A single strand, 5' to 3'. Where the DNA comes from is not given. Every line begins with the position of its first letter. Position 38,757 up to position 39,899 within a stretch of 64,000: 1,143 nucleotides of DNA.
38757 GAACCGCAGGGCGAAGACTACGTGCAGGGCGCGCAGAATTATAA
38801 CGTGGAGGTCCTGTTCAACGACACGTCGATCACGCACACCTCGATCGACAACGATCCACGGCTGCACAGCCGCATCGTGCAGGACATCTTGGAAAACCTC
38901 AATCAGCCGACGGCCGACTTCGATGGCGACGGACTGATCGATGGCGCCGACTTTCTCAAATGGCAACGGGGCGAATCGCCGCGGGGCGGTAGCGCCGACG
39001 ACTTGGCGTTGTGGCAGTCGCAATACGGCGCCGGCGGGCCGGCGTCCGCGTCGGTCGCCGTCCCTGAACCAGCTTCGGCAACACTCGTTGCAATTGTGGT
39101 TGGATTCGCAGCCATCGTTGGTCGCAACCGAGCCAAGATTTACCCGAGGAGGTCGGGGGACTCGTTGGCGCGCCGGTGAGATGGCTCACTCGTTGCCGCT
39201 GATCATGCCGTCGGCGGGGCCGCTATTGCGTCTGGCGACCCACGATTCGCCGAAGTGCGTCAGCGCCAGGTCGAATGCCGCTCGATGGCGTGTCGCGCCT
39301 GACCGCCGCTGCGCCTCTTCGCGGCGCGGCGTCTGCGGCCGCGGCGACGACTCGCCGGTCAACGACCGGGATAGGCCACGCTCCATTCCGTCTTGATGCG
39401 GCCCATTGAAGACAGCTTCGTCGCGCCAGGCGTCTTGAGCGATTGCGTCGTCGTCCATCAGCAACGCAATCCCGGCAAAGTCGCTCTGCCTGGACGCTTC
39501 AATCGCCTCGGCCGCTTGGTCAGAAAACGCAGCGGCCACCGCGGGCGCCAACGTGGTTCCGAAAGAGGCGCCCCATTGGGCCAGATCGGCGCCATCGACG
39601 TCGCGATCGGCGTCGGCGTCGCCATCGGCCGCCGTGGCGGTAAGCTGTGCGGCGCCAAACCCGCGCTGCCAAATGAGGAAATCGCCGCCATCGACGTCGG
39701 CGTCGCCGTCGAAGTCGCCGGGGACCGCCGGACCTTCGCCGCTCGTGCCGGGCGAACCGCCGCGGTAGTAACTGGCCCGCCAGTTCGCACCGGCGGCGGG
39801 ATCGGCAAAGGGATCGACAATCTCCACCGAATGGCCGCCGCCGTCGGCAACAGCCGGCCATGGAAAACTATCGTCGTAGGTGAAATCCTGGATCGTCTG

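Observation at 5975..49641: Composite C-terminal sorting tag: dockerin-like Ca-loop + W-x3-(F/Y)G helix + PEP-CTERM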

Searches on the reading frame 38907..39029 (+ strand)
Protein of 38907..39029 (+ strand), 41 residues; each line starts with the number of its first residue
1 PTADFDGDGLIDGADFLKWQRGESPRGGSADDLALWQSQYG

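Call 26: find_related_loci(query=A2, collection=genome_contigs, flank=10000)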
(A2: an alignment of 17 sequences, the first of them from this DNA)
Query A2 (41 aa) in genome_contigs; peptide patterns used: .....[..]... (x = any residue, [..] = any of these).
556 stretches matched a pattern (row limit reached: there are more); 359 encode a relative of the query (tblastn E <= 1e-3); the best 80 are kept; 79 distinct loci.
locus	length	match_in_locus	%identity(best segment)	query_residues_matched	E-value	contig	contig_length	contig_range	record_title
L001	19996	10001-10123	71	1-41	1e-14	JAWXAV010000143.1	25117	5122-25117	MAG: Bythopirellula sp. isolate MP5IB2.151 k99_1912647, whole genome shotgun sequence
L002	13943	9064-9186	71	1-41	1e-14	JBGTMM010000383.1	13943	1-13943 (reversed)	MAG: Bythopirellula sp. isolate JTS-RE363 k141_7515859, whole genome shotgun sequence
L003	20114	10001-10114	71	4-41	9e-14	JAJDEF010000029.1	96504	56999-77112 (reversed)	MAG: Planctomycetota bacterium isolate OFTM39 OFTM39_28, whole genome shotgun sequence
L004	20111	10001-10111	76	4-40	1e-13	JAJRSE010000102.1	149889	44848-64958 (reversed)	MAG: Planctomycetota bacterium isolate Dive100_bin4.32 k141_821559, whole genome shotgun sequence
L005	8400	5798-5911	66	4-41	2e-13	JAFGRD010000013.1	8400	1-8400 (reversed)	MAG: Pirellulales bacterium isolate Zod_Metabat.813 k87_1049671, whole genome shotgun sequence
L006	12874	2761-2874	74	4-41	2e-13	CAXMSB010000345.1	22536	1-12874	MAG: uncultured Granulosicoccus sp. isolate 10C-St20-MC-01_bin.25.orig genome assembly, contig: k141_2253837, whole geno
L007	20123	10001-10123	63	1-41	2e-13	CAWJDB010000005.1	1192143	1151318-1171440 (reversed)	MAG: Pirellulales bacterium isolate MFD04944.bin.2.58 genome assembly, contig: contig_34653, whole genome shotgun sequen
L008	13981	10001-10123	68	1-41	3e-13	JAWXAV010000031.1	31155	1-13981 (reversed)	MAG: Bythopirellula sp. isolate MP5IB2.151 k99_218209, whole genome shotgun sequence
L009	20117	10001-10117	67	2-40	5e-13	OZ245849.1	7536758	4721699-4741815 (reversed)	MAG: Bythopirellula sp. isolate a23da1fa-4258-4937-963d-949696e3e025 genome assembly, chromosome: 1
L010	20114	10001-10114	66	4-41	7e-13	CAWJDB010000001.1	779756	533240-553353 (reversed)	MAG: Pirellulales bacterium isolate MFD04944.bin.2.58 genome assembly, contig: contig_22605, whole genome shotgun sequen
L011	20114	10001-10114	71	4-41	7e-13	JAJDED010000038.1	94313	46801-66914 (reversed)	MAG: Planctomycetota bacterium isolate OFTM151 OFTM151_37, whole genome shotgun sequence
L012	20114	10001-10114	58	4-41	5e-13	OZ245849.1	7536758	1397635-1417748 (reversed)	MAG: Bythopirellula sp. isolate a23da1fa-4258-4937-963d-949696e3e025 genome assembly, chromosome: 1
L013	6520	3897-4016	70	1-40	6e-13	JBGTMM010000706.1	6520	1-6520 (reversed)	MAG: Bythopirellula sp. isolate JTS-RE363 k141_1496008, whole genome shotgun sequence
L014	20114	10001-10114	66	4-41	6e-13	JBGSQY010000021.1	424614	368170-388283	MAG: Bythopirellula sp. isolate JTS-AC344 k141_4294351, whole genome shotgun sequence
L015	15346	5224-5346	63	1-41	7e-13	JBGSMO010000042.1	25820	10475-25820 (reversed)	MAG: Pirellulales bacterium isolate JTS-AC232 k141_1483353, whole genome shotgun sequence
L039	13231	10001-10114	61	4-41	3e-11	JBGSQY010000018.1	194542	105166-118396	MAG: Bythopirellula sp. isolate JTS-AC344 k141_2492966, whole genome shotgun sequence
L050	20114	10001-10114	61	4-41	8e-11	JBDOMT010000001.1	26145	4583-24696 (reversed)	MAG: Pirellulales bacterium isolate FK190211_WC_24_26_27_29_metabat2_scaf2bin.120 NODE_1195_length_26145_cov_1.732762, w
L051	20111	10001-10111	59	4-40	1e-10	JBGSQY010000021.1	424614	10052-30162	MAG: Bythopirellula sp. isolate JTS-AC344 k141_4294351, whole genome shotgun sequence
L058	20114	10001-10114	61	4-41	2e-10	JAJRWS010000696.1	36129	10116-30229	MAG: Planctomycetota bacterium isolate Dive96_bin2.49 k141_5274562, whole genome shotgun sequence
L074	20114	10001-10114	63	4-41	2e-9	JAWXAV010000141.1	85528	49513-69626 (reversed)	MAG: Bythopirellula sp. isolate MP5IB2.151 k99_1892071, whole genome shotgun sequence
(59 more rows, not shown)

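Call 34: search_protein_representatives(alignment_id=A2)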
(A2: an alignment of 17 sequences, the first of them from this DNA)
Query: 17 sequences, 43 profile positions. Proteins with E-value up to 0.001 (for the whole library): 7196; up to 1e-10: 1661; up to 1e-30: 19. The best 150 are listed.
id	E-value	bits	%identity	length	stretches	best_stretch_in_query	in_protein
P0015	6.8e-66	233.7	-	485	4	3-42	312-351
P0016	2.3e-48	177.6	-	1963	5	4-43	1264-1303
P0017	9.0e-44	162.9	-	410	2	2-43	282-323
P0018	5.0e-43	160.5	-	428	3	5-41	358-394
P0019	5.9e-40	150.6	-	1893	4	3-43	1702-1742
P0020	6.0e-38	144.2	-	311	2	4-43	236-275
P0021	2.0e-36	139.3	-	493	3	5-43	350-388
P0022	5.5e-36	137.9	-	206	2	2-43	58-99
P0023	6.4e-35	134.5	-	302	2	4-43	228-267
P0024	1.6e-34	133.2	-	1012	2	2-43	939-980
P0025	1.9e-34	133.0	-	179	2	3-43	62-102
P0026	2.1e-34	132.9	-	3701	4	4-42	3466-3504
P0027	3.8e-34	132.1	-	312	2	5-42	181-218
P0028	6.8e-34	131.2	-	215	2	4-42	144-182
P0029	2.3e-31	123.1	-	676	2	3-43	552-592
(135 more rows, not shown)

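Call 36: find_homologous_proteins(query=A2, max_evalue=0.001)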
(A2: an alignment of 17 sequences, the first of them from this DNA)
Query A2 (17 sequences) (41 aa, profile of the alignment): 20 proteins with E <= 0.001 among 426 candidates.
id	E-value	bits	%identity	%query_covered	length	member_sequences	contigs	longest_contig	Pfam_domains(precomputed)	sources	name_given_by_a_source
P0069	1.2e-22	97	61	76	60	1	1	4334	-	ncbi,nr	ncbi:MAG: hypothetical protein JW829_16230 [Pirellulales bacterium]|nr:hypothetical protein [Pirellu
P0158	1.8e-20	90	63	98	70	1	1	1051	-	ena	-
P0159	7.7e-19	85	63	93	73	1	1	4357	-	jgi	jgi:hypothetical protein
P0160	3.1e-17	80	54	68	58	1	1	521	-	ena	-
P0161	2.1e-15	74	56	61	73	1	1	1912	-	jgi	jgi:hypothetical protein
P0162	1.1e-14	71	71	76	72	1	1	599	-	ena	-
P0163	1.3e-14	71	60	98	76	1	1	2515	-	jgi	-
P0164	1.2e-11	62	55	76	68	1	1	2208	-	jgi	jgi:hypothetical protein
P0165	1.4e-10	58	63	66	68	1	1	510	-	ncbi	-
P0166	3.0e-9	54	55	76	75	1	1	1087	PF07589.17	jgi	jgi:hypothetical protein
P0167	8.3e-8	49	61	93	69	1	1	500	-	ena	-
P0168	1.2e-7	49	80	24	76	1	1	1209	-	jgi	-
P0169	1.5e-7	49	63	59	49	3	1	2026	-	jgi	jgi:hypothetical protein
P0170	2.4e-7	48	60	61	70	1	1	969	-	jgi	jgi:hypothetical protein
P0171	1.1e-6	46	37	95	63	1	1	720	PF00404.25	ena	-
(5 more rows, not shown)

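Call 61: search_protein_families(library=pfam, alignment_id=A5, max_evalue=0.01)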
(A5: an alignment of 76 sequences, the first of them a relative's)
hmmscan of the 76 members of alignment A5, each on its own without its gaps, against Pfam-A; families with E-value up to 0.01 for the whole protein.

A. member 1, P0015 (485 aa): 2 families
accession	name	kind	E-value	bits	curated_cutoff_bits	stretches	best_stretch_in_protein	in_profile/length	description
PF00404.24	Dockerin_1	-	4.9e-05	23.9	22.9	0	313-375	1-50/57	Dockerin type I domain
PF00413.30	Peptidase_M10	-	0.0006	20.1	24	1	58-185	24-122/159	Matrixin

B. families by the number of members that match (of 76 scanned): 58 families (the first 25 are shown)
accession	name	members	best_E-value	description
PF00404.24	Dockerin_1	30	3.9e-22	Dockerin type I domain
PF07589.16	PEP-CTERM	26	3.2e-10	PEP-CTERM motif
PF24251.1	DUF7453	5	6.1e-135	Family of unknown function (DUF7453)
PF00036.39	EF-hand_1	4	2e-05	EF hand domain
PF14312.12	FG-GAP_2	3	4.5e-68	FG-GAP repeat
PF13499.12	EF-hand_7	3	8.3e-06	EF-hand domain pair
PF00413.30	Peptidase_M10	3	0.00014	Matrixin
PF13517.12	FG-GAP_3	2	3.6e-46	FG-GAP-like repeat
PF12951.13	PATR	2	8.5e-25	Passenger-associated-transport-repeat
PF03781.23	FGE-sulfatase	2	8.2e-22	Sulfatase-modifying factor enzyme 1-like domain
PF13385.13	Laminin_G_3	2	6.6e-19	Concanavalin A-like lectin/glucanases superfamily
PF01839.29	FG-GAP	2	3.3e-16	FG-GAP repeat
PF06739.17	SBBP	2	2.4e-09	Beta-propeller repeat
PF13405.12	EF-hand_6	2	0.0023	EF-hand domain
PF17210.9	SdrD_B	1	1.1e-50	SdrD B-like domain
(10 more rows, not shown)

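Call 76: search_protein_families(library=pfam, proteins=[L051:10226-11134:+, L006:3060-4241:+, L039:10978-12207:+, L050:12127-13179:+, L074:13751-14797:+, L058:180-1190:-, L051:141-1058:-, L011:17415-18455:-, L012:2204-3823:+, L003:12968-14353:+], max_evalue=0.001)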
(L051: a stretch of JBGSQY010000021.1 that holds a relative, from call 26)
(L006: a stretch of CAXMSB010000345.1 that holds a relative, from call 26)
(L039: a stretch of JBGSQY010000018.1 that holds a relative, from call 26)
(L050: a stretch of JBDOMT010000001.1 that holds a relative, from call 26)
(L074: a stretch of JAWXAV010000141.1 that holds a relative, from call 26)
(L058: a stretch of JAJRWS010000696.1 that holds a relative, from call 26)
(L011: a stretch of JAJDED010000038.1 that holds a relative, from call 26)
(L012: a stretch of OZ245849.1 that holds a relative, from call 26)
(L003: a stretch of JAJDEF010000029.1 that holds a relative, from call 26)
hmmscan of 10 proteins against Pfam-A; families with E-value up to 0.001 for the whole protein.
L051:10226-11134:+ (303 aa): 1 family
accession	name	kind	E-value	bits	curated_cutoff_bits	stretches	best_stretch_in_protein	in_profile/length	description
PF01148.25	CTP_transf_1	-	6.5e-49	167.6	24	1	5-295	3-260/264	Cytidylyltransferase family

L006:3060-4241:+ (394 aa): 1 family
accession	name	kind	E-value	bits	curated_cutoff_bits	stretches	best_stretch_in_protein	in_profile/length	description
PF05684.17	DUF819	-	1.1e-74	252.2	27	1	19-388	1-374/379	Protein of unknown function (DUF819)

L039:10978-12207:+ (410 aa): 1 family
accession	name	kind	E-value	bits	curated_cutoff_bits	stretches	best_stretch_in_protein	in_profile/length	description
PF01757.29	Acyl_transf_3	-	2e-32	113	31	1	11-329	2-323/326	Acyltransferase domain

L050:12127-13179:+ (351 aa): 1 family
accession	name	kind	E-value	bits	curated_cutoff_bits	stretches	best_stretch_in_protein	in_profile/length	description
PF06379.18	RhaT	-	3.7e-64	217.6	27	1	5-344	3-339/344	L-rhamnose-proton symport protein (RhaT)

L074:13751-14797:+ (349 aa): 2 families
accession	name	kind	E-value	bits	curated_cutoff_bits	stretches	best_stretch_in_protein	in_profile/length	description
PF13593.11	SBF_like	-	6.8e-42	144.3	25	1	32-336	1-312/313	SBF-like CPA transporter family (DUF4137)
PF01758.21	SBF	-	1e-20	74.7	24.3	1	66-235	5-182/191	Sodium Bile acid symporter family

L058:180-1190:- (337 aa): 1 family
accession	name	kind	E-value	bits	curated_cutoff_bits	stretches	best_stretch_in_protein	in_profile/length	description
PF00528.27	BPD_transp_1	-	1e-16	61.7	26.4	1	122-292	1-180/184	Binding-protein-dependent transport system inner membrane component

L051:141-1058:- (306 aa): 2 families
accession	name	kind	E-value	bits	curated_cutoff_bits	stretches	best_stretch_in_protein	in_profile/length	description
PF00528.27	BPD_transp_1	-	4.9e-35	121.4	26.4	1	113-304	1-183/184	Binding-protein-dependent transport system inner membrane component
PF19300.4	BPD_transp_1_N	-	7e-07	29.9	23.8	1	2-81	1-94/114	Binding-prot-dependent transport system membrane comp, N-term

L011:17415-18455:- (347 aa): 2 families
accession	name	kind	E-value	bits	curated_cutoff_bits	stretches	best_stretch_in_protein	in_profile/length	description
PF13593.11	SBF_like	-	1.9e-38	133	25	1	38-341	2-312/313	SBF-like CPA transporter family (DUF4137)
PF01758.21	SBF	-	1e-18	68.2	24.3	1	71-245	5-187/191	Sodium Bile acid symporter family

L012:2204-3823:+ (540 aa): 2 families
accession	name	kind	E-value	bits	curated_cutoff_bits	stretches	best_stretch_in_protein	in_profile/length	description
PF00795.27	CN_hydrolase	-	6.9e-20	71.9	23.2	1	259-495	24-250/256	Carbon-nitrogen hydrolase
PF20154.4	LNT_N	-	1.4e-15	58.3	27.1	1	38-194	2-158/159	Apolipoprotein N-acyltransferase N-terminal domain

L003:12968-14353:+ (462 aa): 1 family
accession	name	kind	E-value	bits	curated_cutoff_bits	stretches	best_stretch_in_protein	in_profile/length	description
PF03023.19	MurJ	-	4e-41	141.5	27.4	1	37-438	1-408/451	Lipid II flippase MurJ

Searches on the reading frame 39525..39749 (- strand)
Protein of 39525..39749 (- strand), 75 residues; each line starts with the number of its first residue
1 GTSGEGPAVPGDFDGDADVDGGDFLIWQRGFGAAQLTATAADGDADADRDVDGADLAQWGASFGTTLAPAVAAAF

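Call 42: search_solved_structures(query=A4, max_evalue=10, show_alignments=3)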
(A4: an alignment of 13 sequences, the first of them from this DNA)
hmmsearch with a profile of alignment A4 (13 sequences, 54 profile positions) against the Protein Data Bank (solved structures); distinct sequences matched with E-value up to 10: 16.
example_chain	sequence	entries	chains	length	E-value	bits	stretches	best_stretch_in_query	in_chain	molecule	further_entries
6kg9_A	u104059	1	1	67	0.003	20.4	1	4-22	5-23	And cellulose-binding endoglucanase family 9 CelL ortholog dockerin domain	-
6xi1_AAA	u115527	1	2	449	0.011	18.5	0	14-35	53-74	Flagellin hook IN motif family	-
8ajy_B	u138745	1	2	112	0.089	15.6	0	6-20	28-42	Dockerin from ScaH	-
6kge_D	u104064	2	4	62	0.13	15.2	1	5-22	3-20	And cellulose-binding endoglucanase family 9 CelL ortholog dockerin domain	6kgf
6kgc_B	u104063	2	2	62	0.19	14.6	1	5-22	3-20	And cellulose-binding endoglucanase family 9 CelL ortholog dockerin domain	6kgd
2vn6_B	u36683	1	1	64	0.26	14.1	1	7-22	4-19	ENDOGLUCANASE A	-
9gvb_B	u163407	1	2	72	0.39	13.6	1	5-20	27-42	Group 2 dockerin from R. flavefaciens FD-1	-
5lxv_B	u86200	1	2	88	0.42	13.5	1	4-22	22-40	Carbohydrate-binding protein WP_009985128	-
2vn5_B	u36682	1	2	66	0.47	13.3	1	7-22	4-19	ENDOGLUCANASE A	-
6p1j_A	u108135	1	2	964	0.62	13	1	19-49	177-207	Txo2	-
1xxl_A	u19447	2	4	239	0.95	12.3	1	23-42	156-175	YcgJ protein | ycgJ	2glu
4fl4_A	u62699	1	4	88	1.2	12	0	5-23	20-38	Glycoside hydrolase family 9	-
1daq_A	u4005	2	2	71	1.5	11.7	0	5-26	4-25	ENDOGLUCANASE SS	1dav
2mte_A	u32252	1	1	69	1.8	11.4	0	5-26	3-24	Cellulose 1,4-beta-cellobiosidase (reducing end) CelS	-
2rrt_A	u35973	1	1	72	2.4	11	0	4-22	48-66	Calmodulin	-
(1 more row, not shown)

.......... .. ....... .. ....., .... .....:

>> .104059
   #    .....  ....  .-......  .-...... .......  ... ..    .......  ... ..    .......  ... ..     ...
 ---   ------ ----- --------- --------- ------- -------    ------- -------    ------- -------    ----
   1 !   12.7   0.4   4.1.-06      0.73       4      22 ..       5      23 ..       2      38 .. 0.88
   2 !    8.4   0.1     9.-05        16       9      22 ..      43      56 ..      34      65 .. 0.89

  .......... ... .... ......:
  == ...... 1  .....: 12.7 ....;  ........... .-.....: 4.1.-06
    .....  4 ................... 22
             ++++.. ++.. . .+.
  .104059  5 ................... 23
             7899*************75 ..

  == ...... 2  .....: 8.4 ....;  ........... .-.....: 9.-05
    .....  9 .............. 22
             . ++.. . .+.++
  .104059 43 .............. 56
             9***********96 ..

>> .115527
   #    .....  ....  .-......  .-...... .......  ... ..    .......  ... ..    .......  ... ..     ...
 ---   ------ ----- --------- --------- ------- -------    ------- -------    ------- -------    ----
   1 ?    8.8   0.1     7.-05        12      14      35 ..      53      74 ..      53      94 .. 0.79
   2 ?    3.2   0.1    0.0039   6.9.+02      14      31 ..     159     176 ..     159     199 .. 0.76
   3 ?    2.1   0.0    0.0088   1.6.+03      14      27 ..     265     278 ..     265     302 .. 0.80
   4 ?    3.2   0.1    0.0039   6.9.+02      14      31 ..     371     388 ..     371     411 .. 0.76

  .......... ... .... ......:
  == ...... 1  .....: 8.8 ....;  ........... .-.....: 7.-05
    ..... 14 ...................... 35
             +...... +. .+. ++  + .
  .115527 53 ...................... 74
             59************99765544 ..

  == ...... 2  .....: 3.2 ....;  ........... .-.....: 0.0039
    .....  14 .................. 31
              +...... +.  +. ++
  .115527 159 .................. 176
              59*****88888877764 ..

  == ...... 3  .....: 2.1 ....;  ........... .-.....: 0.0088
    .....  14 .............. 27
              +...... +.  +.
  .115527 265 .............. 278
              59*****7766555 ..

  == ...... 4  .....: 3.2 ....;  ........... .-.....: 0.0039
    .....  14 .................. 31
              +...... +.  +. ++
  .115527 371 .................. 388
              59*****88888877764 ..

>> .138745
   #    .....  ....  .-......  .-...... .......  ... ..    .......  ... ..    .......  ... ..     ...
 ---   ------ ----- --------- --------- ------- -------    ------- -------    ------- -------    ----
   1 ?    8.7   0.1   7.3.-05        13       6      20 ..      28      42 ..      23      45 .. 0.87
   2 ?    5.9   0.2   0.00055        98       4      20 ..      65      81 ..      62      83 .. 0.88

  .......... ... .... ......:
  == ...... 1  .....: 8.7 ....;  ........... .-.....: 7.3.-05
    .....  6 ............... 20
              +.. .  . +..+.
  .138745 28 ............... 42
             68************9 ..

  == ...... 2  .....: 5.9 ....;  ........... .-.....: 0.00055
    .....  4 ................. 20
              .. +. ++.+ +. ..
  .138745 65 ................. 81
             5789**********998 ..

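Call 50: predict_structure(alignment_id=A4)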
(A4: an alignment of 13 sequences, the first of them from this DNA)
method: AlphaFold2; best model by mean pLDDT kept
length: 75 residues; sequences in the alignment: 13
mean_pLDDT: 58.5   pTM: 0.40
mean pLDDT of the five models: 58.5, 57.4, 56.5, 55.2, 54.7
residues with pLDDT >= 90: 0; 70-90: 21; 50-70: 26; < 50: 28
segments of 3 or more residues with pLDDT < 50: 1-5, 33-43, 66-75
pLDDT, mean of each block of 10 residues (from residue 1): 54 79 76 45 52 59 53 41
secondary structure, 60 per line:
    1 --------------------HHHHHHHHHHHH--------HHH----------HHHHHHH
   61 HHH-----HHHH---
elements in order: H21-32 H54-63 H69-72

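Call 58: fold_search(model_id=the predicted structure, library=pdb)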
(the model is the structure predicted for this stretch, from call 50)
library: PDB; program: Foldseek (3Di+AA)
matches with E <= 10: 1; with E <= 0.001: 0
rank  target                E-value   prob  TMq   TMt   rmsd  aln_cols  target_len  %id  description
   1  1k9u_A                1.7e+00  0.08  0.30  0.30   7.3        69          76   20  Crystal Structure of the Calcium-Binding Pollen Allergen Phl p 7 (Polcalcin) at 1.75 Angstroem (released 2003-04-30)

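Call 70: search_protein_families(library=pfam, proteins=[window:39525-39749:-], max_evalue=10)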
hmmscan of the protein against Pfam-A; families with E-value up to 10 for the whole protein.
seq(75 aa): 1 family
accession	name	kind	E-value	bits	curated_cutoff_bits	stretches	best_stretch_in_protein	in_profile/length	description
PF00404.24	Dockerin_1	-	0.00069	20.2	22.9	1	10-57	1-50/57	Dockerin type I domain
